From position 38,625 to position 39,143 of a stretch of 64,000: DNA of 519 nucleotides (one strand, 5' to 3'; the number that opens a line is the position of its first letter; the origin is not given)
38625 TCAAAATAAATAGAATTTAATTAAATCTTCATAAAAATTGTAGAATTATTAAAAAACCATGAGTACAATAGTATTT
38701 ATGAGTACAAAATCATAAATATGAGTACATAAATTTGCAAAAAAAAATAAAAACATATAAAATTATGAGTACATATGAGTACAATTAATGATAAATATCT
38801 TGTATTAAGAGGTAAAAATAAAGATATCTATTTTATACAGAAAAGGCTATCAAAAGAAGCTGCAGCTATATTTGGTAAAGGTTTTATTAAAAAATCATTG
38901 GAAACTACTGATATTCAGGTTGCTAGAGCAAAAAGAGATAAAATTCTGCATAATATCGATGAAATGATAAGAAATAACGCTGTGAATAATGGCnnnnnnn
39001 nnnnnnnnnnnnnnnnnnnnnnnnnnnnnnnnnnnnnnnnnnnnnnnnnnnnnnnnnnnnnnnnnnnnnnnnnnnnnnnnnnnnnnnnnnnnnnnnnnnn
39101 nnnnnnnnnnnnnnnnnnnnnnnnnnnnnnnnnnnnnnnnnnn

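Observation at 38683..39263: Array of five exact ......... repeats feeding into an integrase-arm-like, catalytic-domain-less, tail-anchored ORF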

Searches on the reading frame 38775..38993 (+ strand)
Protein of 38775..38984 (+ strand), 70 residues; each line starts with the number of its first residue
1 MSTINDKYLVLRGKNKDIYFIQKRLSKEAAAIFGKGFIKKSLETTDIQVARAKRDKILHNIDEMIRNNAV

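Call 32: search_protein_representatives(protein=window:38775-38984:+)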
Query: 70 residues. Proteins with E-value up to 0.001 (for the whole library): 56; up to 1e-10: 32; up to 1e-30: 0. The best 56 are listed.
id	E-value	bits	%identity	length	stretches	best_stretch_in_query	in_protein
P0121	2.3e-23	97.1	72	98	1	1-68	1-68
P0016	2.1e-22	94.1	72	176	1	1-68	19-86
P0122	1.5e-21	91.4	70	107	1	1-67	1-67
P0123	3.2e-21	90.3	77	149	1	1-61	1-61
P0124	3.2e-21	90.3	74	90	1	1-65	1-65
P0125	5.1e-21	89.7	69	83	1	1-67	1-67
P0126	6.2e-21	89.4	73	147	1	1-64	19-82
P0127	7.6e-21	89.2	69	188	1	1-68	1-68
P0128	3.8e-20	87.0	69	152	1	1-67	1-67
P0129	1.1e-19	85.5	67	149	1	1-67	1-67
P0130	2.5e-19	84.4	69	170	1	4-64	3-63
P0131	3.1e-19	84.1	69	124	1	1-67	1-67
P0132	3.3e-19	84.0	70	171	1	1-67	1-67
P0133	5.4e-19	83.3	70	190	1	1-67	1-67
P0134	1.4e-18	82.0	67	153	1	1-64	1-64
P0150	9.1e-12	60.6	53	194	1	5-64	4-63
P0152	2.2e-10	56.3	46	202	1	3-69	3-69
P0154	7.2e-10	54.7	47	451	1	5-63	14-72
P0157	6.3e-09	51.7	51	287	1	3-61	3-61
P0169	3.1e-05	40.1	43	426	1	4-66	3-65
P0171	1.3e-04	38.2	45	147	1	7-61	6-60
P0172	1.5e-04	38.0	47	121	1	3-61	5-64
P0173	1.5e-04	38.0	45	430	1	5-64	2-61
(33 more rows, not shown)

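Call 33: search_protein_families(library=pfam, proteins=[P0154, P0169, P0173, P0157, P0150, P0152, P0171, P0172], max_evalue=0.01)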
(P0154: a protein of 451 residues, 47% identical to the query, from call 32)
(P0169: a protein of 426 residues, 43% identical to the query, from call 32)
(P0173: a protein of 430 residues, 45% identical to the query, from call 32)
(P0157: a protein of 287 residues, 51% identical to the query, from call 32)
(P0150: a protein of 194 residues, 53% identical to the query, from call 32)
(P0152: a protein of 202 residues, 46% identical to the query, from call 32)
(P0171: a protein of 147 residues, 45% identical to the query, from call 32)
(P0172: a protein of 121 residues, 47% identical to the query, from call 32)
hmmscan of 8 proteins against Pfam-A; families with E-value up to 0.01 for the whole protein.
P0154 (451 aa): 5 families
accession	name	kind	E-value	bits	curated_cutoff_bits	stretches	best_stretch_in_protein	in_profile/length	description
PF00589.27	Phage_integrase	-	5.6e-13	49.5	27.1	1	265-429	8-165/172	Phage integrase family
PF20172.3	DUF6538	-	2.5e-09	37.1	27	1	24-70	5-51/60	Domain of unknown function (DUF6538)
PF13102.12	Phage_int_SAM_5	-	1.2e-06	29.3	22.3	1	162-246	13-96/98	Phage integrase SAM-like domain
PF02899.23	Phage_int_SAM_1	-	0.0002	22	22.3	1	164-231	12-79/83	Phage integrase, N-terminal SAM-like domain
PF13495.12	Phage_int_SAM_4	-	0.0011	19.7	27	1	155-208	3-54/85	Phage integrase, N-terminal SAM-like domain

P0169 (426 aa): 5 families
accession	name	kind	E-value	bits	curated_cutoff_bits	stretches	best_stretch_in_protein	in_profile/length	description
PF20172.3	DUF6538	-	1.3e-10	41.3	27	1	8-65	2-56/60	Domain of unknown function (DUF6538)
PF00589.27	Phage_integrase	-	8.5e-10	39.1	27.1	1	269-404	23-165/172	Phage integrase family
PF13102.12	Phage_int_SAM_5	-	1.5e-05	25.7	22.3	1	150-226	10-86/98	Phage integrase SAM-like domain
PF13495.12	Phage_int_SAM_4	-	3e-05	24.8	27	1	144-225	2-81/85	Phage integrase, N-terminal SAM-like domain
PF02899.23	Phage_int_SAM_1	-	0.00019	22.1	22.3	1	159-225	17-82/83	Phage integrase, N-terminal SAM-like domain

P0173 (430 aa): 5 families
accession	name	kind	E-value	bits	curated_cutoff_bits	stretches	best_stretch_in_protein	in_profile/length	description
PF00589.27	Phage_integrase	-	2.6e-10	40.8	27.1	1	261-408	21-165/172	Phage integrase family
PF20172.3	DUF6538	-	1.5e-08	34.6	27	1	13-59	6-52/60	Domain of unknown function (DUF6538)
PF13102.12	Phage_int_SAM_5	-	0.0023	18.7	22.3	1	150-222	12-86/98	Phage integrase SAM-like domain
PF13495.12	Phage_int_SAM_4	-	0.0032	18.3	27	1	143-220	2-80/85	Phage integrase, N-terminal SAM-like domain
PF02899.23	Phage_int_SAM_1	-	0.0065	17.2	22.3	0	153-221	12-82/83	Phage integrase, N-terminal SAM-like domain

P0157 (287 aa): 3 families
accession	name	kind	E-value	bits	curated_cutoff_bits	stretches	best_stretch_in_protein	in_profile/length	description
PF00355.32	Rieske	-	1.1e-07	32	20.3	1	199-268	27-86/88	Rieske [2Fe-2S] domain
PF10399.14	UCR_Fe-S_N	-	2.6e-05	24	24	1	93-131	3-41/41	Ubiquitinol-cytochrome C reductase Fe-S subunit TAT signal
PF20172.3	DUF6538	-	0.00013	22.1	27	1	12-58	5-48/60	Domain of unknown function (DUF6538)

P0150 (194 aa): 2 families
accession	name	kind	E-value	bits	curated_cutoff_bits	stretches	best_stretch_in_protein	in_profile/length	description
PF00588.24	SpoU_methylase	-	4.5e-23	82.4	29.7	1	82-186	40-141/142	SpoU rRNA Methylase family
PF20172.3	DUF6538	-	7.1e-07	29.2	27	1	15-62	6-53/60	Domain of unknown function (DUF6538)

P0152 (202 aa): 2 families
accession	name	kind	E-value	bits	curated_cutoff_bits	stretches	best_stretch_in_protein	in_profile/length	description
PF00355.32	Rieske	-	4.2e-07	30.2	20.3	1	115-185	25-85/88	Rieske [2Fe-2S] domain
PF20172.3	DUF6538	-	1.5e-06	28.2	27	1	11-63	4-53/60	Domain of unknown function (DUF6538)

P0171 (147 aa): 1 family
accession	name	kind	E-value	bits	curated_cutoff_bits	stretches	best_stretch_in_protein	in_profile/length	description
PF20172.3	DUF6538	-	1.7e-07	31.3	27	1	15-63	6-54/60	Domain of unknown function (DUF6538)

P0172 (121 aa): 1 family
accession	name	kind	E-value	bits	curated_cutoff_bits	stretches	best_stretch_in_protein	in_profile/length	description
PF20172.3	DUF6538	-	2.9e-05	24.1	27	1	23-60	10-47/60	Domain of unknown function (DUF6538)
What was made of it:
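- Residues 1-70 hit complete integrases carrying DUF6538, SAM-like and PF00589 domains at E 7e-10 (47% identity), 3e-5 and 1.5e-4, against 1.8 billion proteins (calls 32-33).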

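Call 35: find_encoding_contigs(protein=P0154, flank=6000, max_places=4)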
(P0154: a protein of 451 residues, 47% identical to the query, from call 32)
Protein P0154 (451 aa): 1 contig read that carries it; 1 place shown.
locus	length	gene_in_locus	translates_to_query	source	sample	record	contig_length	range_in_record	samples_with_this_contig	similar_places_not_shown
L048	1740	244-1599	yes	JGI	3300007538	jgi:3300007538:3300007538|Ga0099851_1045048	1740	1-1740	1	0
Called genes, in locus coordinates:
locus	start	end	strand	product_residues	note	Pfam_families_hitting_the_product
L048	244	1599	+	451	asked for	PF20172:DUF6538, PF13102:Phage_int_SAM_5 (weak), PF00589:Phage_integrase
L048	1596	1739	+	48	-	?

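Call 38: find_encoding_contigs(protein=P0169, flank=6000, max_places=4)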
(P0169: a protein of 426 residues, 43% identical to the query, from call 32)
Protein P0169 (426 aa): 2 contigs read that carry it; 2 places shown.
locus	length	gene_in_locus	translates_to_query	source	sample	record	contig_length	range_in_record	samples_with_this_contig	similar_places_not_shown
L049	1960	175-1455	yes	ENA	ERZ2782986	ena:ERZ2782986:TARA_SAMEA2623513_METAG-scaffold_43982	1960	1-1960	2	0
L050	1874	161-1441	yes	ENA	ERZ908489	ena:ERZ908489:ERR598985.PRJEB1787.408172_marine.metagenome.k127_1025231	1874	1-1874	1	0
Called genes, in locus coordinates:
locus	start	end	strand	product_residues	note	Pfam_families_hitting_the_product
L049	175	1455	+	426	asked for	PF20172:DUF6538, PF13495:Phage_int_SAM_4 (faint), PF00589:Phage_integrase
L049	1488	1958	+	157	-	?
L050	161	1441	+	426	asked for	PF20172:DUF6538, PF13495:Phage_int_SAM_4 (faint), PF00589:Phage_integrase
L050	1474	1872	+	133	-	?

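Call 39: find_encoding_contigs(protein=P0173, flank=6000, max_places=4)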
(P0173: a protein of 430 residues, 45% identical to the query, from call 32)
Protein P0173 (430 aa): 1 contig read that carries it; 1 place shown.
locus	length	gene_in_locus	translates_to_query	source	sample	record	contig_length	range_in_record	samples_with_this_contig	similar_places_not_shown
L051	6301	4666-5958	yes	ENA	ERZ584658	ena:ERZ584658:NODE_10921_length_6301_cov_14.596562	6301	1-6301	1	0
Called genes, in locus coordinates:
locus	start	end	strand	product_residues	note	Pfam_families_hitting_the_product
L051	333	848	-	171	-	PF09917:DUF2147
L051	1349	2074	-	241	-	-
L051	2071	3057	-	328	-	PF12102:MrcB_N, PF01844:HNH, PF13391:HNH_2 (faint)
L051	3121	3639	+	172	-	-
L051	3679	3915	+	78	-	-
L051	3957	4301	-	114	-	-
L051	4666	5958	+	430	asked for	PF20172:DUF6538, PF00589:Phage_integrase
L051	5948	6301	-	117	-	?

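Call 48: find_related_loci(query=A3, collection=metagenome_contigs, flank=2500)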
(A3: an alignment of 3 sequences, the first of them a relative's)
Query A3 (451 aa) in metagenome_contigs; peptide patterns used: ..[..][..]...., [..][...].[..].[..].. (x = any residue, [..] = any of these).
600 stretches matched a pattern (row limit reached: there are more); 45 encode a relative of the query (tblastn E <= 1e-3); 45 distinct loci.
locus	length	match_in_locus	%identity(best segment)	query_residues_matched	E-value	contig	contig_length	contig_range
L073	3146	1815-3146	99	1-444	0e+0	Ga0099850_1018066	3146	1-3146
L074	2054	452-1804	98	1-451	0e+0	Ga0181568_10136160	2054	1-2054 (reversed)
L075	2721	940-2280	61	1-451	0e+0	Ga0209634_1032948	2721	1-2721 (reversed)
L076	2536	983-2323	61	1-451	0e+0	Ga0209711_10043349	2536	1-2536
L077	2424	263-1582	62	13-451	0e+0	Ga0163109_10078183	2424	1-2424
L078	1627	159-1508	60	3-451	0e+0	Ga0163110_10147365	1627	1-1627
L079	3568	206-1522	60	14-451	0e+0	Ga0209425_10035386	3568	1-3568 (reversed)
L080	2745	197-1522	59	11-451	0e+0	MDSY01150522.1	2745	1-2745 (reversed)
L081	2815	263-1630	58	1-451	0e+0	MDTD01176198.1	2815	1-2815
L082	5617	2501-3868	58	1-451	1e-180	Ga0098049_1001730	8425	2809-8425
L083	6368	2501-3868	58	1-451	5e-180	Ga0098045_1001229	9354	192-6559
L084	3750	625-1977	59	4-451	0e+0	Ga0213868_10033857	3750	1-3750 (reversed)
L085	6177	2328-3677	59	11-451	3e-179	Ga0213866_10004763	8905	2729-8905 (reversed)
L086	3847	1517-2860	58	1-451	0e+0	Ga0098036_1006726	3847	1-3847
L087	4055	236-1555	60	13-451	5e-180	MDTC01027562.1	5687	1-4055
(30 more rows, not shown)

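Call 49: find_related_loci(query=A3, collection=viral_contigs, flank=2500)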
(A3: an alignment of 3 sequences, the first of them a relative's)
Query A3 (451 aa) in viral_contigs; peptide patterns used: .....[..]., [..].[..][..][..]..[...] (x = any residue, [..] = any of these).
84 stretches matched a pattern; 1 encode a relative of the query (tblastn E <= 1e-3); 1 distinct loci.
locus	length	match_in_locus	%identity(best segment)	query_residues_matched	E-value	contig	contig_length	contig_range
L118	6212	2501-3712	25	33-433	5e-18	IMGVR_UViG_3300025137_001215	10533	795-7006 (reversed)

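Call 52: search_dna_similar(query=P0154, collection=phages, mode=protein, max_rows=15)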
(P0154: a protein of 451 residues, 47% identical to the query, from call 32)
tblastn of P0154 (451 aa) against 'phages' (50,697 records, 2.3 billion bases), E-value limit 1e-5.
Records with a match: 27; places in all: 27; records where one place covers at least 80% of the query: 0.
Best place of each record, by identity: <60% 27.
By first word of the organism name: Clostridium 4; Lactobacillus 4; Bacillus 3; Ralstonia 3; Pseudomonas 3; Escherichia 2; Microcystis 2; Listeria 2; Clostridioides 1; Streptococcus 1; and 2 more.
By host as written in the record: Clostridium difficile 4; Ralstonia solanacearum 3; Lactobacillus helveticus 3; - 2; Escherichia coli K88 2; Pseudomonas asplenii UPB0736 (synonym: Pseudomonas fuscovaginae) 2; Listeria monocytogenes 2; Bacillus cereus 2; and 7 more.
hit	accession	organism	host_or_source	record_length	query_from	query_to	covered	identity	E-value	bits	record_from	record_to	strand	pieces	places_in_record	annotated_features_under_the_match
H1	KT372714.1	Bacillus phage vB_BtS_BMBtp16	Bacillus thuringiensis YBT-1518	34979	151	433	63%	26.6%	2e-7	60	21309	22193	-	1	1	integrase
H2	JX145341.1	Clostridium phage phiMMP02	Clostridium difficile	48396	172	441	60%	27.5%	2e-7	60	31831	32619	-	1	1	integrase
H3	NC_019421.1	Clostridium phage phiMMP02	Clostridium difficile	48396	172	441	60%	27.5%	2e-7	60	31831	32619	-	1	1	integrase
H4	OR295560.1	Clostridioides phage phiCD508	Clostridioides difficile LCUS 0508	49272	172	441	60%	27.5%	2e-7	60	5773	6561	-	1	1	integrase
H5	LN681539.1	Clostridium phage phiCD505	Clostridium difficile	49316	172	441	60%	27.5%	2e-7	60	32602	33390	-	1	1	putative integrase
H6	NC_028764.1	Clostridium phage phiCD505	Clostridium difficile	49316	172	441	60%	27.5%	2e-7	60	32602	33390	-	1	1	integrase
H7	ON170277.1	Ralstonia phage YO164_2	Ralstonia solanacearum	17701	161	439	62%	26.5%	2e-8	63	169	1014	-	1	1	record has no annotation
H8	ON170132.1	Ralstonia phage YO079_2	Ralstonia solanacearum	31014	161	439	62%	26.5%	2e-8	63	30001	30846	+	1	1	record has no annotation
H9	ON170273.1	Ralstonia phage YO163_2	Ralstonia solanacearum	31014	161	439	62%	26.5%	2e-8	63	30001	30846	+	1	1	record has no annotation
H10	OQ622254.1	Pseudomonas phage vB_PaeM-G11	Pseudomonas sp. D3; Pseudomonas sp. G11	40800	122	439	71%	21.5%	1e-6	57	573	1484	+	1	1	integrase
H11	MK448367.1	Streptococcus satellite phage Javan217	Streptococcus equinus Sb10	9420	173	437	59%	24.6%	3e-8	62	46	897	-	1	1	integrase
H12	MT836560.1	Bacteriophage sp.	human fecal samples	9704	213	448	52%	27.6%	4e-8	62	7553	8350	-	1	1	record has no annotation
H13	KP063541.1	Escherichia phage P88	Escherichia coli K88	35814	215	442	51%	27.5%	4e-6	56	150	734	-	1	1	integrase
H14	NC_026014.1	Escherichia phage P88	Escherichia coli K88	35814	215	442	51%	27.5%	4e-6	56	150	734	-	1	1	integrase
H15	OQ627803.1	Lactobacillus phage CR191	Lactobacillus helveticus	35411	251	448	44%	27.1%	2e-6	57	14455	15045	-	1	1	putative integrase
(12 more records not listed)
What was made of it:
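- Tried and rejected: A tblastn of integrase P0154 against cultured phages matched only the SAM-like and catalytic regions, so no named phage integrase shares the N-domain (call 52).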

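Call 60: predict_structure(alignment_id=A4)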
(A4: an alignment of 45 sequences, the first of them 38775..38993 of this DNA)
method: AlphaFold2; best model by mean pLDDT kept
length: 73 residues; sequences in the alignment: 45
mean_pLDDT: 71.5   pTM: 0.51
mean pLDDT of the five models: 71.5, 66.2, 61.1, 59.8, 58.0
residues with pLDDT >= 90: 0; 70-90: 50; 50-70: 17; < 50: 6
segments of 3 or more residues with pLDDT < 50: 1-3, 71-73
pLDDT, mean of each block of 10 residues (from residue 1): 57 74 73 71 80 83 71 44
secondary structure, 60 per line:
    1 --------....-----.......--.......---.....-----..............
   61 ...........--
elements in order: E9-12 E18-24 H27-33 E37-41 H47-71
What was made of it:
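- On Classical arm-binding domain fold (lambda Int N-domain, Tn916 Int N-domain): The predicted topology is strands 9-12, 18-24 and 37-41 plus helix 47-71, at pLDDT 71.5 (call 60).
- The AF2 model is of only moderate confidence (pLDDT 71.5, call 60).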

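Call 65: fold_search(model_id=the predicted structure, library=pdb)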
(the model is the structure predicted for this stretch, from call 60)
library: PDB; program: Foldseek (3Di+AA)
matches with E <= 10: 60; with E <= 0.001: 0
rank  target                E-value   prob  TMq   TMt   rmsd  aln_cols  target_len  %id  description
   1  5xxb_p                2.4e+00  0.12  0.37  0.25   9.5        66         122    9  Large subunit of Toxoplasma gondii ribosome (released 2017-08-30)
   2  8tdi_K                4.3e+00  0.08  0.28  0.07   5.9        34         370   24  Structure of P2B11 Glucuronide-3-dehydrogenase (released 2024-06-12)
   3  7os3_BBB              4.9e+00  0.13  0.43  0.11   2.8        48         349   23  Crystal structure of Rhizobium etli inducible L-asparaginase ReAV solved by S-SAD (orthorhombic form START) (released 2021-11-24)
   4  8rua_A                4.9e+00  0.09  0.40  0.10   3.6        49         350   20  Crystal structure of Rhizobium etli L-asparaginase ReAV C135A mutant (released 2024-04-17)
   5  8ruf_A                5.3e+00  0.09  0.40  0.11   3.5        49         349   20  Crystal structure of Rhizobium etli L-asparaginase ReAV D187A mutant (released 2024-04-17)
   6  7os6_BBB              5.6e+00  0.13  0.43  0.11   3.0        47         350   19  Crystal structure of Rhizobium etli inducible L-asparaginase ReAV (monoclinic form MP1) (released 2021-11-24)
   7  7os3_AAA              5.6e+00  0.12  0.43  0.11   3.1        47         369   19  Crystal structure of Rhizobium etli inducible L-asparaginase ReAV solved by S-SAD (orthorhombic form START) (released 2021-11-24)
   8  8rud_A                5.6e+00  0.08  0.39  0.10   3.7        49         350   18  Crystal structure of Rhizobium etli L-asparaginase ReAV K138A mutant (released 2024-04-17)
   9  8tdi_J                5.6e+00  0.06  0.29  0.07   5.9        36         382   25  Structure of P2B11 Glucuronide-3-dehydrogenase (released 2024-06-12)
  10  3vqm_C                6.0e+00  0.03  0.24  0.19   6.5        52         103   10  Small heat shock protein hsp14.0 of C-terminal deletion variant with C-terminal peptide (released 2012-06-06)
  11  7os6_AAA              6.4e+00  0.12  0.43  0.11   3.0        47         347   19  Crystal structure of Rhizobium etli inducible L-asparaginase ReAV (monoclinic form MP1) (released 2021-11-24)
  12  9qcy_D                6.4e+00  0.10  0.41  0.11   3.3        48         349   19  Crystal structure of Rhizobium etli L-asparaginase ReAV S80A mutant (released 2025-07-16)
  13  8ruf_C                6.4e+00  0.10  0.41  0.11   3.4        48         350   19  Crystal structure of Rhizobium etli L-asparaginase ReAV D187A mutant (released 2024-04-17)
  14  9qct_A                6.4e+00  0.09  0.41  0.11   3.4        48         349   19  Crystal structure of Rhizobium etli L-asparaginase ReAV R47A mutant (released 2025-07-16)
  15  9qcy_B                6.4e+00  0.08  0.43  0.12   4.7        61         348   23  Crystal structure of Rhizobium etli L-asparaginase ReAV S80A mutant (released 2025-07-16)
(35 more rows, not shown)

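Call 69: fold_search(model_id=the predicted structure, library=viral)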
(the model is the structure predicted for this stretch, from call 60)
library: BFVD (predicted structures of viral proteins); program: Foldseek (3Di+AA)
matches with E <= 10: 156; with E <= 0.001: 0
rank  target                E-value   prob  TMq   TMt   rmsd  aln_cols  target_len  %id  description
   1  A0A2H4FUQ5            1.8e-01  1.00  0.60  0.84   1.9        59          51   20  (no name in the UniProt tables at hand)
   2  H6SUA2                6.8e-01  0.35  0.34  0.20   3.3        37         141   19  Uncharacterized protein [Campylobacter virus IBB35]
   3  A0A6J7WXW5            7.2e-01  0.72  0.49  0.21   3.8        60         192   25  Meiotically up-regulated gene 113 [uncultured Caudovirales phage]
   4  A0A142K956            8.7e-01  0.35  0.47  0.11   4.4        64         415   12  Integrase [Gordonia phage Yvonnetastic]
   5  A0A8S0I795            9.9e-01  0.21  0.30  0.35   4.3        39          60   15  (no name in the UniProt tables at hand)
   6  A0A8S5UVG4            1.2e+00  0.21  0.32  0.24  16.8        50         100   16  Uncharacterized protein [Siphoviridae sp. ctwfx1]
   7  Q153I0                1.2e+00  0.20  0.39  0.37   4.8        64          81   17  Replication enhancer (Fragment) [Sri Lankan cassava mosaic virus]
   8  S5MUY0                1.2e+00  0.11  0.34  0.15  17.7        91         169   12  Uncharacterized protein [Sinorhizobium phage phiM12]
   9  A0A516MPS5            1.3e+00  0.21  0.36  0.44   5.4        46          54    6  (no name in the UniProt tables at hand)
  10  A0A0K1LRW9            1.4e+00  0.21  0.43  0.43   5.3        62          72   13  Uncharacterized protein [Mycobacterium phage Madruga]
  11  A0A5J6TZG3            1.4e+00  0.21  0.29  0.22   3.5        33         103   27  (no name in the UniProt tables at hand)
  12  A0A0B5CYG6            1.4e+00  0.13  0.21  0.05   6.2        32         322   25  N9-4 [macacine gammaherpesvirus 12]
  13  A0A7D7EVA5            1.5e+00  0.57  0.60  0.44   3.2        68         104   15  Uncharacterized protein [Pseudomonas phage Persinger]
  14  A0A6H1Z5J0            1.5e+00  0.44  0.53  0.21   3.4        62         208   26  (no name in the UniProt tables at hand)
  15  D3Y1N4                1.6e+00  0.25  0.44  0.26   4.2        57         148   19  Replication enhancer protein [Cotton leaf curl Kokhran virus]
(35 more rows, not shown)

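Call 70: search_protein_families(library=ncbifam, proteins=[P0154], max_evalue=0.1)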
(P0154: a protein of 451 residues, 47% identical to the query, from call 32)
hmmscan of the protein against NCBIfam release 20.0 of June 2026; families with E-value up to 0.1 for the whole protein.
P0154 (451 aa): 8 families
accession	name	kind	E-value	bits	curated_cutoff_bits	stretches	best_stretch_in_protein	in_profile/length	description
NF040815.2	recomb_XerA_Arch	equivalog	1.3e-16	61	220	1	163-432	9-254/263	site-specific tyrosine recombinase/integron integrase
TIGR02224.1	recomb_XerC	equivalog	3.8e-10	39.6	335.15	1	164-430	11-275/295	tyrosine recombinase XerC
NF001399.0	PRK00283.1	subfamily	2.1e-08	33.8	279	1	156-432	12-283/300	tyrosine recombinase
TIGR02249.1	integrase_gron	subfamily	2.7e-08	33.5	265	2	160-307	8-148/315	integron integrase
TIGR02225.1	recomb_XerD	equivalog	4e-08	32.9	329.6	1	164-434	11-276/290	site-specific tyrosine recombinase XerD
NF011946.0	PRK15417.1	equivalog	9e-06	25.1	435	1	372-431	256-314/337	integron integrase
NF003462.0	PRK05084.1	equivalog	4.3e-05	22.4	267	1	389-445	301-356/360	tyrosine recombinase XerS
NF002331.0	PRK01287.1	subfamily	0.002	17.1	371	1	165-430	41-310/365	site-specific tyrosine recombinase XerC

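Call 71: search_protein_families(library=phrogs, proteins=[P0154], max_evalue=0.1)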
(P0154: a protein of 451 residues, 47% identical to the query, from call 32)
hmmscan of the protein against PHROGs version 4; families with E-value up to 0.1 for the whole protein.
P0154 (451 aa): 5 families
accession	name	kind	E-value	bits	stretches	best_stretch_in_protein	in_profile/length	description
phrog_1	-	integration and excision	5.9e-37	129.2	1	23-443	119-445/611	integrase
phrog_216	-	integration and excision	6e-20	72.5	1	214-435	15-227/301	integrase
phrog_7685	-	integration and excision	1.1e-05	26.2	1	332-434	122-225/240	integrase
phrog_7269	-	integration and excision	0.0086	17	1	375-442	12-78/89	integrase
phrog_17497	-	unknown function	0.011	16.7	1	376-442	43-109/133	-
